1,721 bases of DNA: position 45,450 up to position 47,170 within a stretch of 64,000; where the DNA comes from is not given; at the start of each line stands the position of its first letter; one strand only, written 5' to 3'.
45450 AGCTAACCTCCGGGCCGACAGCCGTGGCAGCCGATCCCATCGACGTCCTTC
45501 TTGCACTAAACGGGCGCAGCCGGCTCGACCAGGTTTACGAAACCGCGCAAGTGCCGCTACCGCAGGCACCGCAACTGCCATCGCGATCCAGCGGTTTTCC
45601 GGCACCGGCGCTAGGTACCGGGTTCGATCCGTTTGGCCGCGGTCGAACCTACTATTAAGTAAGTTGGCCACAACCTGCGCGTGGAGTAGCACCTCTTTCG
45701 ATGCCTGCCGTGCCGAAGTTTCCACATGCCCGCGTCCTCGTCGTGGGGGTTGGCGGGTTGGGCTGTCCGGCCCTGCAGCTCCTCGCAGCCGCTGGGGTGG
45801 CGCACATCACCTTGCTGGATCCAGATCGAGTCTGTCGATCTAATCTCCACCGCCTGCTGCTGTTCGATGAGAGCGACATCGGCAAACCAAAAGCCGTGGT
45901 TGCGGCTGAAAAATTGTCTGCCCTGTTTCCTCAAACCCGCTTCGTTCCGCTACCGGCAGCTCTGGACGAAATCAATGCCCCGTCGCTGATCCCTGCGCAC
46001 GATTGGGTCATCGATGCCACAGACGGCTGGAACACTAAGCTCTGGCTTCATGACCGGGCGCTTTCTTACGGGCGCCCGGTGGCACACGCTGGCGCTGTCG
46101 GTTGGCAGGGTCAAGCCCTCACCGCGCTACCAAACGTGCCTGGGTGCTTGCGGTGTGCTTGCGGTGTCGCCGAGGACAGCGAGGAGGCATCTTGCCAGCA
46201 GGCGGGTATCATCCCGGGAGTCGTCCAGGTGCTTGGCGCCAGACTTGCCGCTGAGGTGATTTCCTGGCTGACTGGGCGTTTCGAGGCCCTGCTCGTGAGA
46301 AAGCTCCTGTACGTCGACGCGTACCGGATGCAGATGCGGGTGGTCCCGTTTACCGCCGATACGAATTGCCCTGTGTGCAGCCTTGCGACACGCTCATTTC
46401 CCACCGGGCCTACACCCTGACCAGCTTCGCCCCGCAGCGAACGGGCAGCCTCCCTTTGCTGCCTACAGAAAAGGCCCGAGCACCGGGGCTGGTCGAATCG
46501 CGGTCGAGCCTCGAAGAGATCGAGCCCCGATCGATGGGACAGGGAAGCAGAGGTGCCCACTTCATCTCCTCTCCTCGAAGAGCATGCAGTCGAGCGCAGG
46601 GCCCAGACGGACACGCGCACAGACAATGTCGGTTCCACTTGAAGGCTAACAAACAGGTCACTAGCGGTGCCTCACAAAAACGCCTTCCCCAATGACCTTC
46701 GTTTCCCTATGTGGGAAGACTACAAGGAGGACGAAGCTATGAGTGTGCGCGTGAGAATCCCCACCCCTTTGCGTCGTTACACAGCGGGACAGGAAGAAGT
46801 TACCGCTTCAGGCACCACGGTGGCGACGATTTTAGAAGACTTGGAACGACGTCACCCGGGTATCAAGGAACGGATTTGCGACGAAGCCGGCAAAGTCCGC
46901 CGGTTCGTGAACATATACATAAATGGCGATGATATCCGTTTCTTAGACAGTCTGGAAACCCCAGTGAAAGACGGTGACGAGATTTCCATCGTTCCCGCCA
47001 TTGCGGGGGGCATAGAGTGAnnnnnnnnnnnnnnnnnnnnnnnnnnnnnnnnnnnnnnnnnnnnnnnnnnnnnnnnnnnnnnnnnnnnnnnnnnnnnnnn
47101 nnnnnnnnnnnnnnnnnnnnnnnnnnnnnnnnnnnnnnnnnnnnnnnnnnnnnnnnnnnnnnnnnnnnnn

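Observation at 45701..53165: Sulfur-carrier locus with unexplained extra parts: active E1, then a coupled operon of carrier, CysM-like, pseudo-E1, radical-SAM-like, DASS permease, USP-like and ATP sulfurylase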

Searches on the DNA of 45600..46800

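Call 8: search_rna_families(source=window, start=45600, end=46800, threshold=evalue, max_evalue=1)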
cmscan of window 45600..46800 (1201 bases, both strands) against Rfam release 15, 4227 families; matches with E-value up to 1: 0.
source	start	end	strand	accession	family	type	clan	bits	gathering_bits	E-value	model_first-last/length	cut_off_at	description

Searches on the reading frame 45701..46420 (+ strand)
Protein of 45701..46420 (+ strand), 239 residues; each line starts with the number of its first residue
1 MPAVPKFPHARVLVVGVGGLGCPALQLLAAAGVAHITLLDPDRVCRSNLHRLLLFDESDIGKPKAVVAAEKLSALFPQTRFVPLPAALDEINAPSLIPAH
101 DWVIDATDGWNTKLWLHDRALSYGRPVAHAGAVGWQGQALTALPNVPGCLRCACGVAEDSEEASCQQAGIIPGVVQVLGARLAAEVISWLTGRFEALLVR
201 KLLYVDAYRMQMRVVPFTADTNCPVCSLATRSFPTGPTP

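Call 4: search_protein_families(library=pfam, proteins=[window:45701-46420:+], max_evalue=0.01)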
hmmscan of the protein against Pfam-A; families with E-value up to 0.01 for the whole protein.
window:45701-46420:+ (239 aa): 1 family
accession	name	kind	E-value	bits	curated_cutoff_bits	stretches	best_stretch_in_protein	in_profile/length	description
PF00899.27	ThiF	-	5e-56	190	28.1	1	8-225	19-238/238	ThiF family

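Call 5: search_protein_families(library=ncbifam, proteins=[window:45701-46420:+], max_evalue=0.1)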
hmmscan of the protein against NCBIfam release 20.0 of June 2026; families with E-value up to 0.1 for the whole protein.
window:45701-46420:+ (239 aa): 28 families (the best 25 are shown)
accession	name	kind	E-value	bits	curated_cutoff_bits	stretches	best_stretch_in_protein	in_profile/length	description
TIGR02356.1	adenyl_thiF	equivalog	1.4e-44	151.9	275.25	1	7-189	19-202/203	thiazole biosynthesis adenylyltransferase ThiF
NF004281.0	PRK05690.1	subfamily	1.1e-42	146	266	1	8-227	31-249/250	molybdopterin-synthase adenylyltransferase MoeB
NF006444.0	PRK08762.1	equivalog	1.2e-41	142.6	449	1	7-229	145-370/387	molybdopterin-synthase adenylyltransferase MoeB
NF047750.1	SAMPActivE1UbaA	equivalog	6.5e-40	137.2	450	1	9-227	32-249/270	SAMP-activating enzyme E1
TIGR02355.1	moeB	equivalog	3.2e-37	128.2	376.55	1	9-226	24-240/240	molybdopterin-synthase adenylyltransferase MoeB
NF004111.0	PRK05600.1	equivalog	3.8e-35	121.7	437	1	9-221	41-256/371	ThiF family adenylyltransferase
NF009123.0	PRK12475.1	subfamily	1.2e-31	110.2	510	1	9-234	24-250/338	MoeB/ThiF family adenylyltransferase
NF005902.0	PRK07878.1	equivalog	5.2e-30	104.6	647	1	9-225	42-262/392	adenylyltransferase/sulfurtransferase MoeZ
NF005646.0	PRK07411.1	equivalog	4.9e-25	88.5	633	1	9-226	38-255/390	molybdopterin-synthase adenylyltransferase MoeB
NF006204.0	PRK08328.1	equivalog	4e-24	85.5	339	1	6-214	24-228/231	hypothetical protein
NF006395.0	PRK08644.1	equivalog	5.6e-18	65.3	159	1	6-190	27-209/215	sulfur carrier protein ThiS adenylyltransferase ThiF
NF011696.0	PRK15116.1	equivalog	1.4e-14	54.4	304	1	3-136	24-158/268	tRNA cyclic N6-threonylcarbamoyladenosine(37) synthase TcdA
TIGR01408.1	Ube1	subfamily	1.8e-14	52.4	750.05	1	6-208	416-617/1008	ubiquitin-activating enzyme E1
TIGR02354.1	thiF_fam2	equivalog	9e-14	51.8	152.2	1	6-119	18-130/200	thiamine biosynthesis protein ThiF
NF058523.1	6A-MBL_cap2_3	equivalog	2.5e-11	42.9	320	1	9-107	298-399/665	anti-phage 6A-MBL system cap2_3 protein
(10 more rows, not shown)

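Call 21: search_solved_structures(query=window:45701-46420:+, show_alignments=2, max_evalue=1e-10)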
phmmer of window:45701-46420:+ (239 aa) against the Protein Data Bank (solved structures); distinct sequences matched with E-value up to 1e-10: 48.
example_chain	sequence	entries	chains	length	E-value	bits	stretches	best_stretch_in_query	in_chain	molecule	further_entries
1jw9_B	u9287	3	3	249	1.4e-31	113.4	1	9-227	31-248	MOLYBDOPTERIN BIOSYNTHESIS MOEB PROTEIN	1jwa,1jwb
1zud_1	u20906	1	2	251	4.6e-30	108.5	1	7-227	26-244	Adenylyltransferase thiF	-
1zfn_A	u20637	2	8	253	4.7e-30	108.4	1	7-227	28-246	Adenylyltransferase thiF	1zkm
8se9_A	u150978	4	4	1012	1.3e-26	97.2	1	10-163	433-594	Ubiquitin-like modifier-activating enzyme 7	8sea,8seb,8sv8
8oif_A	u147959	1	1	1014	1.3e-26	97.2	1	10-163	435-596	Ubiquitin-like modifier-activating enzyme 7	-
3cmm_A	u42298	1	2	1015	1.7e-23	87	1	6-146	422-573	Ubiquitin-activating enzyme E1 1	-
6nya_A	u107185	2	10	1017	1.7e-23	87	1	6-146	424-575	Ubiquitin-activating enzyme E1 1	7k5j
5l6h_A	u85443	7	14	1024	1.7e-23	86.9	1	6-146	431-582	Ubiquitin-activating enzyme E1 1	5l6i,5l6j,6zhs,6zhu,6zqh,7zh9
4nnj_A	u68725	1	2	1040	1.8e-23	86.9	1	6-146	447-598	Ubiquitin-activating enzyme E1 1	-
5tr4_A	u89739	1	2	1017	2e-23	86.7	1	6-146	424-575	Ubiquitin-activating enzyme E1 1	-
6zht_C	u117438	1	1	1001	7.9e-23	84.8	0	6-146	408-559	Ubiquitin-activating enzyme E1 1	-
6yub_B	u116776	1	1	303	3.1e-22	82.8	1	8-194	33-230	Adenylyltransferase and sulfurtransferase uba4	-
9jtc_A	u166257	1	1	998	3.4e-22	82.7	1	6-173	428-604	UBA7 protein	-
6yub_A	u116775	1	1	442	8.3e-22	81.4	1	8-194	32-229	Adenylyltransferase and sulfurtransferase uba4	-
6z6s_DDD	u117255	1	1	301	3.7e-20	76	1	8-194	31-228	Adenylyltransferase and sulfurtransferase uba4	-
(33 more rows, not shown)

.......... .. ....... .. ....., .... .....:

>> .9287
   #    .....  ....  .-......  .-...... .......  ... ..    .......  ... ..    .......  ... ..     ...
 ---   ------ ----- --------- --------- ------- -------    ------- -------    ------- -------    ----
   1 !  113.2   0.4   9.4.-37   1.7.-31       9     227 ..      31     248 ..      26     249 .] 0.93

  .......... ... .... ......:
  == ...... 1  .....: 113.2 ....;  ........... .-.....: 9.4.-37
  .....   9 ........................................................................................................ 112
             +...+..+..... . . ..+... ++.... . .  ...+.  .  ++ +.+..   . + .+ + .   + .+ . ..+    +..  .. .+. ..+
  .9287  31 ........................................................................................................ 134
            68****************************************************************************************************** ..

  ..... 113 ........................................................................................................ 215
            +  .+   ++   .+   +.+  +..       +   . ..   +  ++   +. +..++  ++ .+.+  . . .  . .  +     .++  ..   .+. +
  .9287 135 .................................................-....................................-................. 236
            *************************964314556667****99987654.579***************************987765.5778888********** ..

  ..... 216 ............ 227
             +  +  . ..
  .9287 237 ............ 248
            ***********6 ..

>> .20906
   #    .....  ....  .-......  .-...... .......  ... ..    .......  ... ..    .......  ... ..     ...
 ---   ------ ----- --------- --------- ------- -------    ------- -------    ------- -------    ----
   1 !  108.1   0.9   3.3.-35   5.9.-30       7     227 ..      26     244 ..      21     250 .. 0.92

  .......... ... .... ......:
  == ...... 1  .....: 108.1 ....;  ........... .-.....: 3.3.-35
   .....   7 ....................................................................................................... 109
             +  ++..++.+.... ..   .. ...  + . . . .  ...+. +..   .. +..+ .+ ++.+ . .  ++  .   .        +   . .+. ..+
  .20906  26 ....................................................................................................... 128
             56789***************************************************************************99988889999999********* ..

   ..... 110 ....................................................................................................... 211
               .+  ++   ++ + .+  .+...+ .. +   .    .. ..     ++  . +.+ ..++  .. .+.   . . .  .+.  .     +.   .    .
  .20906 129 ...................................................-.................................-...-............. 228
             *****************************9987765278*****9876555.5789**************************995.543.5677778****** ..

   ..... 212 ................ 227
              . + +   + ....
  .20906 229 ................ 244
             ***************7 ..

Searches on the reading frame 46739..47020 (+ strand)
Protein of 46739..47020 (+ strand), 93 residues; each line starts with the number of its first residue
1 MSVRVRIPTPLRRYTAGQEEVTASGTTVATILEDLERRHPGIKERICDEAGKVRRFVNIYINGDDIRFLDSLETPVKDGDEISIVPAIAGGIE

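Call 4: search_protein_families(library=pfam, proteins=[window:46739-47020:+], max_evalue=0.01)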
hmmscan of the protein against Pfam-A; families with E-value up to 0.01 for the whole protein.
window:46739-47020:+ (93 aa): 1 family
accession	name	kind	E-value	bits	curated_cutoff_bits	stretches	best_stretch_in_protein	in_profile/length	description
PF02597.26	ThiS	-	1.7e-19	70.6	22.5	1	5-91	1-76/76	ThiS family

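Call 5: search_protein_families(library=ncbifam, proteins=[window:46739-47020:+], max_evalue=0.1)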
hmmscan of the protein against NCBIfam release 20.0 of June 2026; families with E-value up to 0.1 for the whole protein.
window:46739-47020:+ (93 aa): 6 families
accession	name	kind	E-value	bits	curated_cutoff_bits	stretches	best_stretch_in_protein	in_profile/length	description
NF041918.1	SAMP1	equivalog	1.1e-18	67.6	60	1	14-91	11-91/91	ubiquitin-like small modifier protein 1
TIGR01687.1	moaD_arch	subfamily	1.2e-15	57.7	49.5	1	3-91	1-88/88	MoaD family protein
NF053661.1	Urm1_like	equivalog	8.2e-08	32.4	70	1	6-91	3-79/79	Urm1-like protein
TIGR01683.1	thiS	equivalog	0.0003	21.1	37.45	1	72-91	45-64/64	sulfur carrier protein ThiS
TIGR01682.1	moaD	equivalog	0.0024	18.6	66.15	1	18-91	19-80/80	molybdopterin converting factor subunit 1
NF008347.0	PRK11130.1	equivalog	0.023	15.2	94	1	69-91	59-81/81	molybdopterin synthase sulfur carrier subunit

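Call 25: search_solved_structures(query=window:46739-47020:+, show_alignments=2, max_evalue=0.01)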
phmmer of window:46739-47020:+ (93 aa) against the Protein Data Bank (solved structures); distinct sequences matched with E-value up to 0.01: 12.
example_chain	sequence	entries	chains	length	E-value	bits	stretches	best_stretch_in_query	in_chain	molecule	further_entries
4n6e_B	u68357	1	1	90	5.7e-26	93.7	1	1-91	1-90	ThiS/MoaD family protein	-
3dwg_C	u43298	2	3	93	9.4e-26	93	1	1-91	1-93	9.5 kDa culture filtrate antigen cfp10A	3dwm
1v8c_A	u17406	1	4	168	5.6e-12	49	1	15-91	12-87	MoaD related protein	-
2l52_A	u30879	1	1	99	6.4e-11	45.6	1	3-91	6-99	METHANOSARCINA ACETIVORANS SAMP1 HOMOLOG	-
2m19_A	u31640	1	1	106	3.2e-09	40.2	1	24-91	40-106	Molybdopterin converting factor subunit 1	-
1vjk_A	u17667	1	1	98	3.4e-06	30.5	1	12-91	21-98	molybdopterin converting factor, subunit 1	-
2g1e_A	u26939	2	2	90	5e-06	30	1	3-91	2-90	hypothetical protein Ta0895 | Putative uncharacterized protein Ta0895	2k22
2l83_A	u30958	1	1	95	0.00033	24.2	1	25-93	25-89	Small archaeal modifier protein 1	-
3rpf_C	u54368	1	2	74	0.0011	22.5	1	56-91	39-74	Molybdopterin converting factor, subunit 1 (MoaD)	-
3po0_A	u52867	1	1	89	0.0027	21.3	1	25-91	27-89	Small archaeal modifier protein 1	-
4hro_A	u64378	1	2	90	0.0028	21.2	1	25-91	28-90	Small archaeal modifier protein 1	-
8etq_A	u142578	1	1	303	0.0078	19.8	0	18-54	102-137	k-cTRP5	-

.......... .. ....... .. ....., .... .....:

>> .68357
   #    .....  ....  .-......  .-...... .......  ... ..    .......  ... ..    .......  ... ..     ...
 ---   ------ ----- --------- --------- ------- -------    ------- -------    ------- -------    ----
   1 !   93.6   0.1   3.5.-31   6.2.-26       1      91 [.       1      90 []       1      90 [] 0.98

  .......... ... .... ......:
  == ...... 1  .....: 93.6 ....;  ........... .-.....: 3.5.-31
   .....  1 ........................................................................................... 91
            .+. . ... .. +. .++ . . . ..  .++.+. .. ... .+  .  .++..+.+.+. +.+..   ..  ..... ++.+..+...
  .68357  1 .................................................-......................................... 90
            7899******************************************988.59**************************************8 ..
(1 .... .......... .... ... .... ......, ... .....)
